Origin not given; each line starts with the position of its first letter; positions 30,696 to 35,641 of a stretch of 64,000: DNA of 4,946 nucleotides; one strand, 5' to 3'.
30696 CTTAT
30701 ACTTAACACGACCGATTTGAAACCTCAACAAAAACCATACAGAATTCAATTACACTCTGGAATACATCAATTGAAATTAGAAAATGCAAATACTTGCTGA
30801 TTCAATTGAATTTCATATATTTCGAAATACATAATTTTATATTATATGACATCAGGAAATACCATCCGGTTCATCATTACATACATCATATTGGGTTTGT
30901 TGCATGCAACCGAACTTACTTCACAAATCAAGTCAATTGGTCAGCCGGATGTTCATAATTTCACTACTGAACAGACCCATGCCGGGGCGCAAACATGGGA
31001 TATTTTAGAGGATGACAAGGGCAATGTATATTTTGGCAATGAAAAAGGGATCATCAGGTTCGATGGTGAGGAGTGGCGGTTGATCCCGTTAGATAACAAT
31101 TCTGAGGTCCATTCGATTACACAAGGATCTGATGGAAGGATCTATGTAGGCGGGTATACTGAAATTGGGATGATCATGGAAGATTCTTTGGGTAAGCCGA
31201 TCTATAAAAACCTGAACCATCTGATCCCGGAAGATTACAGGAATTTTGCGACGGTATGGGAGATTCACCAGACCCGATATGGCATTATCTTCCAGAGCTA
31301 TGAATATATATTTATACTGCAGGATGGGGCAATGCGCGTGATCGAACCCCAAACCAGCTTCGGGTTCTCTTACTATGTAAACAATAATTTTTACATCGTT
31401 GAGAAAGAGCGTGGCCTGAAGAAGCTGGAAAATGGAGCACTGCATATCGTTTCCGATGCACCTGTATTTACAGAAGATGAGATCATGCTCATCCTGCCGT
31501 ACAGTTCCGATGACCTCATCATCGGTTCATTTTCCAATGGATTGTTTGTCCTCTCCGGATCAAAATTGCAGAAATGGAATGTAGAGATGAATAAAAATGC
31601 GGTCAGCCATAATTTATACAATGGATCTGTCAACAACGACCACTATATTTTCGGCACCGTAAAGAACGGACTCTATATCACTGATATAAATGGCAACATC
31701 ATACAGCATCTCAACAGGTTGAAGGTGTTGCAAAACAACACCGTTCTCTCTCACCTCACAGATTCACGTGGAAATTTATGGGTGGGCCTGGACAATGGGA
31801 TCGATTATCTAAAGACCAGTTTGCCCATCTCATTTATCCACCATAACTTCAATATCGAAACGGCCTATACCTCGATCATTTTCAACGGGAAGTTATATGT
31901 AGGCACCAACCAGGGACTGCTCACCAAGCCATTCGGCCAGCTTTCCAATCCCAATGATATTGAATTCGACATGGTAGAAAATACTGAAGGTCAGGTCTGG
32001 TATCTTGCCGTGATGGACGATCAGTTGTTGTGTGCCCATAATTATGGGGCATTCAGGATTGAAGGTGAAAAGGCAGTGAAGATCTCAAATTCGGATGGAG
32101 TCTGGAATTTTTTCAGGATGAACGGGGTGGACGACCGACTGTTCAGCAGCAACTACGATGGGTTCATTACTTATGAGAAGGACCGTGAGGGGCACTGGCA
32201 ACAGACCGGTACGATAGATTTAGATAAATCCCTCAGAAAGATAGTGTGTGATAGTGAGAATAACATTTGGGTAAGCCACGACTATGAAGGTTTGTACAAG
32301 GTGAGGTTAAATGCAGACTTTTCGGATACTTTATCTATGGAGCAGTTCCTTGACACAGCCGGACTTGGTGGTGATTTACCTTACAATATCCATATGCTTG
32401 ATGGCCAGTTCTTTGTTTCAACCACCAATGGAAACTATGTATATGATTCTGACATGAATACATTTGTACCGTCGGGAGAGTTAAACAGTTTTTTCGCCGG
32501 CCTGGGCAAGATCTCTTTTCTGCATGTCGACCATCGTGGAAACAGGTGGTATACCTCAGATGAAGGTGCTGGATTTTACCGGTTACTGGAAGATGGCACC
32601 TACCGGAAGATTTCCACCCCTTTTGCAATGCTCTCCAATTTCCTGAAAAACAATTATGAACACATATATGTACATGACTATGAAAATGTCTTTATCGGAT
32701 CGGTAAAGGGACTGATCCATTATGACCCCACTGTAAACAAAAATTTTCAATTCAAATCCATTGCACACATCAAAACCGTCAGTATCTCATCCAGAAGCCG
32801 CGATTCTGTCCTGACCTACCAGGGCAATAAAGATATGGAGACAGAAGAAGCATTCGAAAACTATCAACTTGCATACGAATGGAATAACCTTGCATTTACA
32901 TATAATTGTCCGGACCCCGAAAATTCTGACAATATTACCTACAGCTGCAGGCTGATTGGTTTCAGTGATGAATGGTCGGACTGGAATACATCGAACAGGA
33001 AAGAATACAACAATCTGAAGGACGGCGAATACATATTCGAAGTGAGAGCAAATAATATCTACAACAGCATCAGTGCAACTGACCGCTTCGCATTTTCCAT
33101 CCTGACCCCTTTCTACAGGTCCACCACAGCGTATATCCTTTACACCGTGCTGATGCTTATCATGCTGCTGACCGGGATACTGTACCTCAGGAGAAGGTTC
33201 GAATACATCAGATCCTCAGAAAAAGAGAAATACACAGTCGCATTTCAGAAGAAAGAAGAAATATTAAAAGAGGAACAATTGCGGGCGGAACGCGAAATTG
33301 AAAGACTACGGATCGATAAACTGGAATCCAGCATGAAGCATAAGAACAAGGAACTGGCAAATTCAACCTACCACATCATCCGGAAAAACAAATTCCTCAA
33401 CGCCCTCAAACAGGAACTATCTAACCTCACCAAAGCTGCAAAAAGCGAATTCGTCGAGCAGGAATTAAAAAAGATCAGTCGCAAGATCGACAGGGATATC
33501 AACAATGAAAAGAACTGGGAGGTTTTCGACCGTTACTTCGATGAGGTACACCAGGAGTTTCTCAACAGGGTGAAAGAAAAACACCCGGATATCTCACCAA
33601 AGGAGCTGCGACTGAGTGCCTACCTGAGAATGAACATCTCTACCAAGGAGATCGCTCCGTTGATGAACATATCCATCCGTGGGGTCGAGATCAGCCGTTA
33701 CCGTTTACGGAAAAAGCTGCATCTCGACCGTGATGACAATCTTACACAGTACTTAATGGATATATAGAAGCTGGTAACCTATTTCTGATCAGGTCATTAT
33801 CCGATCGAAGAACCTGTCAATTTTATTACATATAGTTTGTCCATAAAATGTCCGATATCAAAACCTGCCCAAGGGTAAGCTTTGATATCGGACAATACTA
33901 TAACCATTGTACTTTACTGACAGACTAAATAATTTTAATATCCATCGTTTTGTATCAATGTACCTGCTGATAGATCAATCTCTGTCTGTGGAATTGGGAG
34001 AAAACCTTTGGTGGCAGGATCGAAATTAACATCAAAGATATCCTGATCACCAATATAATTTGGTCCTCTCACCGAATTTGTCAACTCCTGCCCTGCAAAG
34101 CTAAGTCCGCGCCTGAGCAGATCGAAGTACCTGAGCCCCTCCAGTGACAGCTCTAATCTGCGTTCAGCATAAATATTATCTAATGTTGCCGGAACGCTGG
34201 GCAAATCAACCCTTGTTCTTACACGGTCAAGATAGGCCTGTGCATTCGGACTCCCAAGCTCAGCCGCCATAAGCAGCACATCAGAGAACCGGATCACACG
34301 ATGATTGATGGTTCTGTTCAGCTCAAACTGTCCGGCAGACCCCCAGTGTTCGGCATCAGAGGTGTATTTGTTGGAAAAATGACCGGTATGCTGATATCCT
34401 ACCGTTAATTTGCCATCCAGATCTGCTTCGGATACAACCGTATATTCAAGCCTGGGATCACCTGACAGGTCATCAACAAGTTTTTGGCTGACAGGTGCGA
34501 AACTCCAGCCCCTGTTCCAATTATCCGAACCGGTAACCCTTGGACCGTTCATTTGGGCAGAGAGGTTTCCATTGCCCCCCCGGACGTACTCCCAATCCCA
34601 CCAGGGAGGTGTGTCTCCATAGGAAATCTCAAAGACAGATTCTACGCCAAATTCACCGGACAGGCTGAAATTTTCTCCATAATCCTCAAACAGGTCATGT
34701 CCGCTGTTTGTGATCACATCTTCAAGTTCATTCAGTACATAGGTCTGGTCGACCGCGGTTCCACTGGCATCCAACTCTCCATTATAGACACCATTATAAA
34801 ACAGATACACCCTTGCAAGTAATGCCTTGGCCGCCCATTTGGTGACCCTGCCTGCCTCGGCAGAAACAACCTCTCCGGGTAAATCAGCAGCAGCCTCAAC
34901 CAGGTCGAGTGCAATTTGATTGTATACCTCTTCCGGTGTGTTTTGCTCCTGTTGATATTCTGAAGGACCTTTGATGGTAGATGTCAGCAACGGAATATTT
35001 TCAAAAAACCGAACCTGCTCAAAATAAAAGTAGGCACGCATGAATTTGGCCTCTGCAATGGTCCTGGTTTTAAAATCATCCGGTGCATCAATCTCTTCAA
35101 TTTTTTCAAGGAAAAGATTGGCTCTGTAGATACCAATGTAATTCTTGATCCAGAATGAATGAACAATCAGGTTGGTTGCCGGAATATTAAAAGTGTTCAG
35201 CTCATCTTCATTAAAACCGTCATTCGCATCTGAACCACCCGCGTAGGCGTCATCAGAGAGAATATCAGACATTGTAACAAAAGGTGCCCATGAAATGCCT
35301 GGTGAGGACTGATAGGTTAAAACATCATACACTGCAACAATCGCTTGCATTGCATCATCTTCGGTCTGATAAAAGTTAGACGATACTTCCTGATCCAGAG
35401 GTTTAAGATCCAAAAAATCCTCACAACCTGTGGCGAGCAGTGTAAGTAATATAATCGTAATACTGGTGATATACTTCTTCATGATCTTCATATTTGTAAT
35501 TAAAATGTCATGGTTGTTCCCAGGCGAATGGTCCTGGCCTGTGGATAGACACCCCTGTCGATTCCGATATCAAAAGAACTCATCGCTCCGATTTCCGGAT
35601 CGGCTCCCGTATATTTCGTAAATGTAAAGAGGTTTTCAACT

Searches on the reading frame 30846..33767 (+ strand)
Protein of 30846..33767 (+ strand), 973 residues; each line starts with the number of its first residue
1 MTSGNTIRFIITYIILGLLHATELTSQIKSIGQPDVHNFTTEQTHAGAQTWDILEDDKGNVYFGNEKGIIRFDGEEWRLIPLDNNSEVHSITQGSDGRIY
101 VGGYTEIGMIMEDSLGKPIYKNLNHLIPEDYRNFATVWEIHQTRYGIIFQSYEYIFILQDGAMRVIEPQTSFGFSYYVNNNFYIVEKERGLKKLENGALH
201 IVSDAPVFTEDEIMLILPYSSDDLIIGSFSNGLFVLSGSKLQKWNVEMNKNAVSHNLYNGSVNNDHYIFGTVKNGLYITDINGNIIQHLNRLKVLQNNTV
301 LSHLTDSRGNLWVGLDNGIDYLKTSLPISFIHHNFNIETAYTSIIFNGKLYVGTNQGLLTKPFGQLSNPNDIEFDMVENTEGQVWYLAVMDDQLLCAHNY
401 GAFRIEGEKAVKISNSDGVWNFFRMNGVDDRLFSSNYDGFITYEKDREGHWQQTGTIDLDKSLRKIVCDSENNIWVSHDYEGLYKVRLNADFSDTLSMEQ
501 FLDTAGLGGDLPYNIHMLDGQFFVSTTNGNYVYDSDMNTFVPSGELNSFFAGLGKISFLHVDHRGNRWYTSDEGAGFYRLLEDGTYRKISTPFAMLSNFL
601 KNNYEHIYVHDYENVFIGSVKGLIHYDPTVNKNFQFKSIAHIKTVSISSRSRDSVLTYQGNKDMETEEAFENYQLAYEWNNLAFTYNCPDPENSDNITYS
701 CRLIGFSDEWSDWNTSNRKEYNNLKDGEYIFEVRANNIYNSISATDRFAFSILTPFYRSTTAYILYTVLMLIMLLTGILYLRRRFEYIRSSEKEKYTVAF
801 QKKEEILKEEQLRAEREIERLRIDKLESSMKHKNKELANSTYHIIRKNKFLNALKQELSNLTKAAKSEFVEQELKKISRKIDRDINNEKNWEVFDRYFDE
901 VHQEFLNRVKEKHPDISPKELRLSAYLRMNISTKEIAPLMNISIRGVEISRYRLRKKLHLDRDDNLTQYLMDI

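Call 5: search_protein_families(library=pfam, proteins=[window:30846-33767:+], max_evalue=0.001)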
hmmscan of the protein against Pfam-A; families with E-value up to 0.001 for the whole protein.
window:30846-33767:+ (973 aa): 2 families
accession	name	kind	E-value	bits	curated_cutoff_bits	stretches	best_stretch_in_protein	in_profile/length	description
PF07494.17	Reg_prop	-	1.2e-10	40.6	20.4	0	84-104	3-23/24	Two component regulator propeller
PF07495.19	Y_Y_Y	-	6.8e-09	35.9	26.6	1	692-741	3-52/65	Y_Y_Y domain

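Call 10: search_protein_families(library=ncbifam, proteins=[window:30846-33767:+], max_evalue=0.001)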
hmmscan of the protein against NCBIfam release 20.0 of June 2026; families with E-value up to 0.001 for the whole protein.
window:30846-33767:+ (973 aa): 2 families
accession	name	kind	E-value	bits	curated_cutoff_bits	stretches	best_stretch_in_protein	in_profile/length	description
NF052445.1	RespRegMctR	equivalog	0.00014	21.4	300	1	897-972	124-201/205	two-component system response regulator MctR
NF053779.1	BT3442_fam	equivalog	0.00019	20.3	940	1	766-969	362-558/563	BT3442 family protein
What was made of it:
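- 30846..33767 (+): Regulator 3 (Reg_prop, Y_Y_Y, LuxR-type C-terminus), divergent from FAS718; link to the cassette not conserved. Pfam and NCBIfam (calls 5, 10).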

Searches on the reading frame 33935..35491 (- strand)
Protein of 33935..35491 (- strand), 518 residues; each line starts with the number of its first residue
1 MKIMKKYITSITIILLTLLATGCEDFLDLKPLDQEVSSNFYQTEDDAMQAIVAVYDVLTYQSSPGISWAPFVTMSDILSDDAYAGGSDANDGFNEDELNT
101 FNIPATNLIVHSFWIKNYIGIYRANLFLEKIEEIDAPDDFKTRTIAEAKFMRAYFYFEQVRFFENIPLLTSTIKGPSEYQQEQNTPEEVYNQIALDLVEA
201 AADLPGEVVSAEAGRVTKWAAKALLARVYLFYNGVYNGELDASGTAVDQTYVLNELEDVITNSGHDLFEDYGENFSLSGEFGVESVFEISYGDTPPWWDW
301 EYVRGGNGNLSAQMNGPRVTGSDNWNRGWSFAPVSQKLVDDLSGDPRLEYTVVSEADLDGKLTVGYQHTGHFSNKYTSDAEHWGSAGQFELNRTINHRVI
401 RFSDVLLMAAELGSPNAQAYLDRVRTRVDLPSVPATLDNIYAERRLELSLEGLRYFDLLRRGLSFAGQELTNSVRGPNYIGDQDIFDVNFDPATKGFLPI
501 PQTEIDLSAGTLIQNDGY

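Call 5: search_protein_families(library=pfam, proteins=[window:33935-35491:-], max_evalue=0.001)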
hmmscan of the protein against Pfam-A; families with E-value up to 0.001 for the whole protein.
window:33935-35491:- (518 aa): 3 families
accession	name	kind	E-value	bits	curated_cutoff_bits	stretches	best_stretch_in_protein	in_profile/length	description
PF14322.12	SusD-like_3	-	3.5e-28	99.6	27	1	25-230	1-191/191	Starch-binding associating with outer membrane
PF07980.17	SusD_RagB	-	2.2e-24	87.1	23.1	1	365-518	127-297/297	SusD family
PF12771.13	SusD-like_2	-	0.00057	19.3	27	0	110-205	57-151/415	Starch-binding associating with outer membrane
